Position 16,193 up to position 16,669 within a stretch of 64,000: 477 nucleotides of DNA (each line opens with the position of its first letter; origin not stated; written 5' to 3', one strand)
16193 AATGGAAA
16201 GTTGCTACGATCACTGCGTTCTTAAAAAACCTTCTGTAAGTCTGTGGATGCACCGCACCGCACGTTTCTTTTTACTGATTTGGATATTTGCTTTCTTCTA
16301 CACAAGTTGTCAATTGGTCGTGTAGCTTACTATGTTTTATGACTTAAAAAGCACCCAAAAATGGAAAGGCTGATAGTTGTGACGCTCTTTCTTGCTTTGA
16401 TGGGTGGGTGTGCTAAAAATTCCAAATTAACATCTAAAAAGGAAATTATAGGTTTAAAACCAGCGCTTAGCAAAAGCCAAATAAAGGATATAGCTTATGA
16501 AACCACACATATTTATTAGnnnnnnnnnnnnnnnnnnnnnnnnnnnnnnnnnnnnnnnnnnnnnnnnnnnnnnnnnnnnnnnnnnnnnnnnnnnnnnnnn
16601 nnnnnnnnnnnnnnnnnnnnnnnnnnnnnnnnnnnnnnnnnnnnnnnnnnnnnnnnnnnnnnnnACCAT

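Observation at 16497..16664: TIR-domain stub immediately upstream of the SIR2 gene: two NADase lineages in one spot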

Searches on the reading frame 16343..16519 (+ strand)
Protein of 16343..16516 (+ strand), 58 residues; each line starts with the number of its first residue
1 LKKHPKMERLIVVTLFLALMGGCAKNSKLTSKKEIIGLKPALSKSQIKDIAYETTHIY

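Call 3: search_protein_families(library=pfam, proteins=[window:16361-16519:+], max_evalue=10)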
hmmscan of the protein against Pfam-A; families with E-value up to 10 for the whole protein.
window:16361-16519:+ (52 aa): 0 families

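Call 47: search_protein_families(library=padloc, proteins=[window:16361-16516:+], max_evalue=10)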
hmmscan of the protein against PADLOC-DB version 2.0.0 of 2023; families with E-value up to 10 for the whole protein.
window:16361-16516:+ (52 aa): 0 families

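Call 68: search_protein_families(library=pfam, proteins=[window:16343-16516:+], max_evalue=1)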
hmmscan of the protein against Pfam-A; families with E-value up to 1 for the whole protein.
window:16343-16516:+ (58 aa): 0 families

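Call 73: search_dna_similar(query=window:16361-16516:+, collection=plasmids, mode=protein, max_evalue=10, max_rows=20)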
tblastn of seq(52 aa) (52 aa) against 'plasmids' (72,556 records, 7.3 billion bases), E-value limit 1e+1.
Records with a match: 3; places in all: 3; records where one place covers at least 80% of the query: 0.
Best place of each record, by identity: 60-80% 1; <60% 2.
By first word of the organism name: Staphylococcus 1; Subdoligranulum 1; Azospirillum 1.
By predicted mobility (MOB-suite, as given by PLSDB): mobilizable 2; non-mobilizable 1.
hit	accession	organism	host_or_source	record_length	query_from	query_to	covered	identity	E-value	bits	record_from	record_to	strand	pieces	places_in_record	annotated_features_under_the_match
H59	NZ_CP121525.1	Staphylococcus epidermidis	Homo sapiens,Forehead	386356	13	52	77%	37.5%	4e+0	31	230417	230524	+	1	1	cntA: staphylopine-dependent metal ABC transporter substrate-binding ...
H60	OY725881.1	Subdoligranulum variabile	-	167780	4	21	35%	66.7%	5e+0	31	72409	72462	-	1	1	record has no annotation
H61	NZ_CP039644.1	Azospirillum sp. TSA2s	Soil,rice paddy soil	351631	16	45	58%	40.0%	6e+0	30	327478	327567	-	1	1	hypothetical protein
